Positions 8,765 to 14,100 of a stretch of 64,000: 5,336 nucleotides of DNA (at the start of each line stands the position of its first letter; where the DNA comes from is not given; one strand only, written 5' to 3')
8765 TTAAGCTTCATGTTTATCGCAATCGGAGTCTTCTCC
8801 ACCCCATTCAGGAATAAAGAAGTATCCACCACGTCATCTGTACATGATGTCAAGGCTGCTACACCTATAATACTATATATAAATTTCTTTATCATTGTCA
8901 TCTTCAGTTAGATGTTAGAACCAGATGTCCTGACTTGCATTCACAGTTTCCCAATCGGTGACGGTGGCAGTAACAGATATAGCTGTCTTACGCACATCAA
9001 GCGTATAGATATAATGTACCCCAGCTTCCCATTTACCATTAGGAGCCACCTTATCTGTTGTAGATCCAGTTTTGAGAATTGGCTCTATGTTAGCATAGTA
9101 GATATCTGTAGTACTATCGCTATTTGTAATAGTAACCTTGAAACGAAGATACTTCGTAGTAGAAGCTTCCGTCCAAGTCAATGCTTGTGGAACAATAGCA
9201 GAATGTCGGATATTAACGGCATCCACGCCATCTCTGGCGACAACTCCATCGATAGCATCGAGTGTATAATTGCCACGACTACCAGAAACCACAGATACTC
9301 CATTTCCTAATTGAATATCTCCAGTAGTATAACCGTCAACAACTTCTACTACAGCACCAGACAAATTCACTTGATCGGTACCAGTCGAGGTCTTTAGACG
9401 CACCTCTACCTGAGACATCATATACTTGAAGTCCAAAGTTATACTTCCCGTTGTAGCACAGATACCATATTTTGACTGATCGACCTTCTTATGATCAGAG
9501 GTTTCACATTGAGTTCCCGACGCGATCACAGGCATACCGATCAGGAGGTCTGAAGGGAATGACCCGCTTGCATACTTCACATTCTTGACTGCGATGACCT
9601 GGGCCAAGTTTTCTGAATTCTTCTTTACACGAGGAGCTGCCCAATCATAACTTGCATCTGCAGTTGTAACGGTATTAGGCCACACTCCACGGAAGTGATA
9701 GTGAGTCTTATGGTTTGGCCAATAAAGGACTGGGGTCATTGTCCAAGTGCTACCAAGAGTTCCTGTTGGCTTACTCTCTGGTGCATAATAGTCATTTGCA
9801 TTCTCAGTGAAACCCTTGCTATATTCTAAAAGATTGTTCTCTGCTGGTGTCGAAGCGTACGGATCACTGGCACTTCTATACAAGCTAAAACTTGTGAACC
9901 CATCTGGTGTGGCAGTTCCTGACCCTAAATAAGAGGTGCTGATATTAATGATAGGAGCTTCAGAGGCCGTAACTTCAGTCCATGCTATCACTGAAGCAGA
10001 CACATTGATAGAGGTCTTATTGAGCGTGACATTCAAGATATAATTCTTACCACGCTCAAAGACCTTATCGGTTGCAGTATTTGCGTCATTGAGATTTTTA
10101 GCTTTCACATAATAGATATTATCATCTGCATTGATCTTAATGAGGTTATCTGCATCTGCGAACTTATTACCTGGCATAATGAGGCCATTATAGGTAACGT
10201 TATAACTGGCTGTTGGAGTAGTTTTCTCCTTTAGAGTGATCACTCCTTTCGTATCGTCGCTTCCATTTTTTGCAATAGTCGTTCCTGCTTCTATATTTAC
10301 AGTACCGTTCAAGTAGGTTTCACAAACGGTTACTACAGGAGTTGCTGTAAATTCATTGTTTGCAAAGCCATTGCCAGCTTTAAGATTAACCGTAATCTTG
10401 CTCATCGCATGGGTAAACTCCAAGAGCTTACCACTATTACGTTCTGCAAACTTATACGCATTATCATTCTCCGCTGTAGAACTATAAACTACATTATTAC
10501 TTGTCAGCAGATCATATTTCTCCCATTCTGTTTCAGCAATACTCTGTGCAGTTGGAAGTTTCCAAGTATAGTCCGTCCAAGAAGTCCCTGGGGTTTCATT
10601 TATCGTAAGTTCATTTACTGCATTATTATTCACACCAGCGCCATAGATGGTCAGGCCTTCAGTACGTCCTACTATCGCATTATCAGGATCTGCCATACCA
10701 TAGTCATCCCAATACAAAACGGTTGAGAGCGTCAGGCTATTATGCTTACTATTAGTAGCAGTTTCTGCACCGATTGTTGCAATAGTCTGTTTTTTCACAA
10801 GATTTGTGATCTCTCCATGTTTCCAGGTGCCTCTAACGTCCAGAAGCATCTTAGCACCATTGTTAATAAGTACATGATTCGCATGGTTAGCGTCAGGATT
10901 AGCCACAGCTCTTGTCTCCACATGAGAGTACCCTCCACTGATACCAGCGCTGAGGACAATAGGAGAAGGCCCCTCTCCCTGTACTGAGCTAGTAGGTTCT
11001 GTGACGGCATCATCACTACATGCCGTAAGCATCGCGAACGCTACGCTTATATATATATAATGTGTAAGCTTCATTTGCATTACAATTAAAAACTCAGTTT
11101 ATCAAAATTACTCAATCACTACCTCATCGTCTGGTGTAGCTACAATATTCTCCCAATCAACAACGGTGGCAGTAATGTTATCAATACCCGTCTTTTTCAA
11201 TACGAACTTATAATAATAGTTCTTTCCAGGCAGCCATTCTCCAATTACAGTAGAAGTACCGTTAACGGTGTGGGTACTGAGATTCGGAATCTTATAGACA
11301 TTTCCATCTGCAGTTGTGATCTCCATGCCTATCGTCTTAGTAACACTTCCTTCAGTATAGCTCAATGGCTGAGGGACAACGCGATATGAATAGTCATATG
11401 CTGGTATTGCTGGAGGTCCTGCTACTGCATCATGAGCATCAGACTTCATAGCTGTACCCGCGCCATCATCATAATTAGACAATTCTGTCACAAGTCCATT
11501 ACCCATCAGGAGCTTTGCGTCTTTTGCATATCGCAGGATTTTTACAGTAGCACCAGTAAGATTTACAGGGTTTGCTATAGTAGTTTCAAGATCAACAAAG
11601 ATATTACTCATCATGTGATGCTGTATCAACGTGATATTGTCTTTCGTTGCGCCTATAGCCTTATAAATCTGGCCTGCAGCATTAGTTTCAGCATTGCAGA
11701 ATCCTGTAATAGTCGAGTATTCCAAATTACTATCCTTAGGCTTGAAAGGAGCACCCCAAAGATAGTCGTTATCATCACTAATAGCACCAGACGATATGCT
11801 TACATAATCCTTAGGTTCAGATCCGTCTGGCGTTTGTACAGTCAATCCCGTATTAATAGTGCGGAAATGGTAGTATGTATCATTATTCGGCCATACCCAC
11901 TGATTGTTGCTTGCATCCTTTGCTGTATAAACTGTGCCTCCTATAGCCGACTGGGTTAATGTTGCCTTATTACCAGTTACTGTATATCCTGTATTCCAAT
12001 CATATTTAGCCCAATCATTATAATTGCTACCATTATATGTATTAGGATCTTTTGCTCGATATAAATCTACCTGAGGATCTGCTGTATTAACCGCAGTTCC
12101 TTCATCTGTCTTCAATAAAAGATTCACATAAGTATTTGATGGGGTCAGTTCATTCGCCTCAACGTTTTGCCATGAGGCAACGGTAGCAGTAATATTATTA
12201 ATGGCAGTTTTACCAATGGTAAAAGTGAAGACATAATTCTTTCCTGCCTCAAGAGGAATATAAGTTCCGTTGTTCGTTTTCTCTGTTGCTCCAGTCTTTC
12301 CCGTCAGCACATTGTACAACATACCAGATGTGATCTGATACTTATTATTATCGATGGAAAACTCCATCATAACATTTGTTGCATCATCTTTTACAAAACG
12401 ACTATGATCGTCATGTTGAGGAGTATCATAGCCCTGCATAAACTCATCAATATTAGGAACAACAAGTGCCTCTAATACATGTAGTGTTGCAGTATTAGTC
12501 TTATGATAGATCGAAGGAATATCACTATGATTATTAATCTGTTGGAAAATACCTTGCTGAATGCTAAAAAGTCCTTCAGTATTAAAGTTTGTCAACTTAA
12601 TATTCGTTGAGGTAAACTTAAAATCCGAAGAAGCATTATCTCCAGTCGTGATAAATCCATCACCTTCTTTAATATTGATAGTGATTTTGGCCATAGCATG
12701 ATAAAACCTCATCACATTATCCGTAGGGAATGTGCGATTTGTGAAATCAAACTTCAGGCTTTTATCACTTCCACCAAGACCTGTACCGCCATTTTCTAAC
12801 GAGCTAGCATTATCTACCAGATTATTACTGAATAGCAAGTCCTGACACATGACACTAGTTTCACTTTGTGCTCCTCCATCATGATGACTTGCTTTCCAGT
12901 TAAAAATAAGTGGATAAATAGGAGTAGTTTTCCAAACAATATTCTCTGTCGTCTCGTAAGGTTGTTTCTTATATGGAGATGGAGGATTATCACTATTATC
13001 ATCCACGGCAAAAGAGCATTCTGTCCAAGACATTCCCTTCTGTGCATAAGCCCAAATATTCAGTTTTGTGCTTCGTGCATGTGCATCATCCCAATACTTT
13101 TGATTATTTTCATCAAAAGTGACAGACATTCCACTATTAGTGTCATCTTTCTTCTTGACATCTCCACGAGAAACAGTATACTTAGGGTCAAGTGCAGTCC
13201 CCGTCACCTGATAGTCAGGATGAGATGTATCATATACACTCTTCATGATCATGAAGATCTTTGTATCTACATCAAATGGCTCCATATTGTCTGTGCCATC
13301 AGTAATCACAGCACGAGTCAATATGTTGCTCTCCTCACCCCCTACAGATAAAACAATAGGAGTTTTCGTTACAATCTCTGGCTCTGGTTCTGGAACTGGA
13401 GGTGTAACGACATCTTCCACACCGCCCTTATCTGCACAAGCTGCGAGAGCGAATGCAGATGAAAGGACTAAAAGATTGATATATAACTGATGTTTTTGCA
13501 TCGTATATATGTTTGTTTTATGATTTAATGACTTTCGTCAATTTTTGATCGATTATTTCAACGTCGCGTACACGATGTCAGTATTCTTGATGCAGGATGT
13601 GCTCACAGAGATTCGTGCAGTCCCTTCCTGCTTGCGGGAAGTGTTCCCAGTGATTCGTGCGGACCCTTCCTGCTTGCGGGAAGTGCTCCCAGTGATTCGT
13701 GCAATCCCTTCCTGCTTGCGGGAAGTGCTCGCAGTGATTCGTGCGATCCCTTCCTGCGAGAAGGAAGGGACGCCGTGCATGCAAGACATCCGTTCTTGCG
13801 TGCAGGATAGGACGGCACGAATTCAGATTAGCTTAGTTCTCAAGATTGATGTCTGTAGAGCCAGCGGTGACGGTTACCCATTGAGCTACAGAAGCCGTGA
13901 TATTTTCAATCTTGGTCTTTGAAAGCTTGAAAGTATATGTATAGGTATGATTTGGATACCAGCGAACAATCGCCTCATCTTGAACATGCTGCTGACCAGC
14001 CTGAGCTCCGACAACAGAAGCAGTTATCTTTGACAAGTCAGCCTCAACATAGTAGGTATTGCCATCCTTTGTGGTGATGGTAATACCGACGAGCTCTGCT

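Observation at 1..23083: Oversized type V pilus-like operon: ten consecutive fimbrillin-type lipoproteins, all keeping a lipobox plus an early T-R-A/V site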

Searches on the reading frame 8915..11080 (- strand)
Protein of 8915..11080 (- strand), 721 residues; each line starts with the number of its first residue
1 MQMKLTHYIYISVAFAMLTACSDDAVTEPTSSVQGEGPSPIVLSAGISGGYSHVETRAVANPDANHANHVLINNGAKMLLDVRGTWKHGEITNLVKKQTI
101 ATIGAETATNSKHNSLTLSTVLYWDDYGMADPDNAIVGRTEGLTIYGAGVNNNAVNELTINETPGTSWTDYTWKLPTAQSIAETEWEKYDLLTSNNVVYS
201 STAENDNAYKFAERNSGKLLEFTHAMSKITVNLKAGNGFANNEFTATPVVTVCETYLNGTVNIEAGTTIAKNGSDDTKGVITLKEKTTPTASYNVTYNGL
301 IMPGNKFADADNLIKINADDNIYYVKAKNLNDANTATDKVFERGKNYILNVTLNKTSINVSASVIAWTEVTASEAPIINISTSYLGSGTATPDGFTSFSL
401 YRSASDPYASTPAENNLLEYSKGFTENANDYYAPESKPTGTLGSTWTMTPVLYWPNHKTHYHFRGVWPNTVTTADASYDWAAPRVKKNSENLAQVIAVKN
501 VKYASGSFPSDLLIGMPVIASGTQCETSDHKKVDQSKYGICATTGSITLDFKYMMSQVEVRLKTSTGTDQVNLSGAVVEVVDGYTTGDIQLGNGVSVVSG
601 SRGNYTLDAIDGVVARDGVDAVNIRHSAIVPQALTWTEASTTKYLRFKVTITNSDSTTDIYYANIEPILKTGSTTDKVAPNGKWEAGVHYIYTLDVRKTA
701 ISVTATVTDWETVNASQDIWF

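Call 6: search_protein_families(library=pfam, max_evalue=0.01, proteins=[window:8915-11080:-])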
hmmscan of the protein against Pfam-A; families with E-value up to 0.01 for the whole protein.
window:8915-11080:- (721 aa): 1 family
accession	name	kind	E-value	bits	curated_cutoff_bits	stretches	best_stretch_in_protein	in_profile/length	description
PF13149.12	Mfa_like_1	-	6.1e-31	108.7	27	2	177-367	85-246/246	Fimbrillin-like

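Call 10: search_protein_families(library=ncbifam, max_evalue=0.01, proteins=[window:8915-11080:-])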
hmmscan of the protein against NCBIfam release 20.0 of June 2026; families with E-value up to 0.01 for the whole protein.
window:8915-11080:- (721 aa): 0 families

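Call 13: search_solved_structures(query=window:8915-11080:-, max_evalue=1)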
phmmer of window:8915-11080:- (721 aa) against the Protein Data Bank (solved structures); distinct sequences matched with E-value up to 1: 3.
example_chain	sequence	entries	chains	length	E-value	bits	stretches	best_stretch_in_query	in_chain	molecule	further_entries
9gdj_A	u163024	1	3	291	0.087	14.4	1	365-449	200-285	Methyltransferase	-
2fuj_A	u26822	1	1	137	0.2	13.1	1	489-549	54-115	conserved hypothetical protein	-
1n2m_A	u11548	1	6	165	0.85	11.1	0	590-632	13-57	Pyruvoyl-dependent arginine decarboxylase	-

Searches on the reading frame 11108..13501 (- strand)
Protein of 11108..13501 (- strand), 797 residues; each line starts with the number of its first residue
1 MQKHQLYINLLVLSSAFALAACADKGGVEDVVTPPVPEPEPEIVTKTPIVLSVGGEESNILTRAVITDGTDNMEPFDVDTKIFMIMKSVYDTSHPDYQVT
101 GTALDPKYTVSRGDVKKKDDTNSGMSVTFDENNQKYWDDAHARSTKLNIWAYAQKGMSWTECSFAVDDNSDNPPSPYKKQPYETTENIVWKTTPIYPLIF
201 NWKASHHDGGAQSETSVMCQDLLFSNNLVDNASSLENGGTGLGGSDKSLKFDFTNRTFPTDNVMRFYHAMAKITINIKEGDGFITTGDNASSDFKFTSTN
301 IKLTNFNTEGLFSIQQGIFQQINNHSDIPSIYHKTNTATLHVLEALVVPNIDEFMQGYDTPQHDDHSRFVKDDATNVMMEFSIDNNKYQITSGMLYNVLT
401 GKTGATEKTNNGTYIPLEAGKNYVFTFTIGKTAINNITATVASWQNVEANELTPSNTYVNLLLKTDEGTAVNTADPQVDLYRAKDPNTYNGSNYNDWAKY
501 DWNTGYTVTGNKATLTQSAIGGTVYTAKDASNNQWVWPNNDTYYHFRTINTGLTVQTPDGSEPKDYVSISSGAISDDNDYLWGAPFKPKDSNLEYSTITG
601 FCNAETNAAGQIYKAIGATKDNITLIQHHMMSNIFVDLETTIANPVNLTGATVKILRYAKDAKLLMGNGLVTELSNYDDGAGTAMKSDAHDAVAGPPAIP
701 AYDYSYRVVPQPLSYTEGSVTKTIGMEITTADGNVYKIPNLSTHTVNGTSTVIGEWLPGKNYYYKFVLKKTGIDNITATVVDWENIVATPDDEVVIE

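Call 6: search_protein_families(library=pfam, max_evalue=0.01, proteins=[window:11108-13501:-])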
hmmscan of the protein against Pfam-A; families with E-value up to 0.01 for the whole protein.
window:11108-13501:- (797 aa): 1 family
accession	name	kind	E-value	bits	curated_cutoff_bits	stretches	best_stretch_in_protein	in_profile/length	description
PF13149.12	Mfa_like_1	-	5.2e-16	59.9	27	2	616-783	106-246/246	Fimbrillin-like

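Call 10: search_protein_families(library=ncbifam, max_evalue=0.01, proteins=[window:11108-13501:-])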
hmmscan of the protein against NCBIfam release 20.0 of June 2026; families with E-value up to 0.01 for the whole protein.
window:11108-13501:- (797 aa): 0 families

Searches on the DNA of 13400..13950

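Call 81: search_rna_families(source=window, start=13400, end=13950, threshold=evalue, max_evalue=1)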
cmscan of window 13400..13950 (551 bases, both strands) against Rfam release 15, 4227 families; matches with E-value up to 1: 0.
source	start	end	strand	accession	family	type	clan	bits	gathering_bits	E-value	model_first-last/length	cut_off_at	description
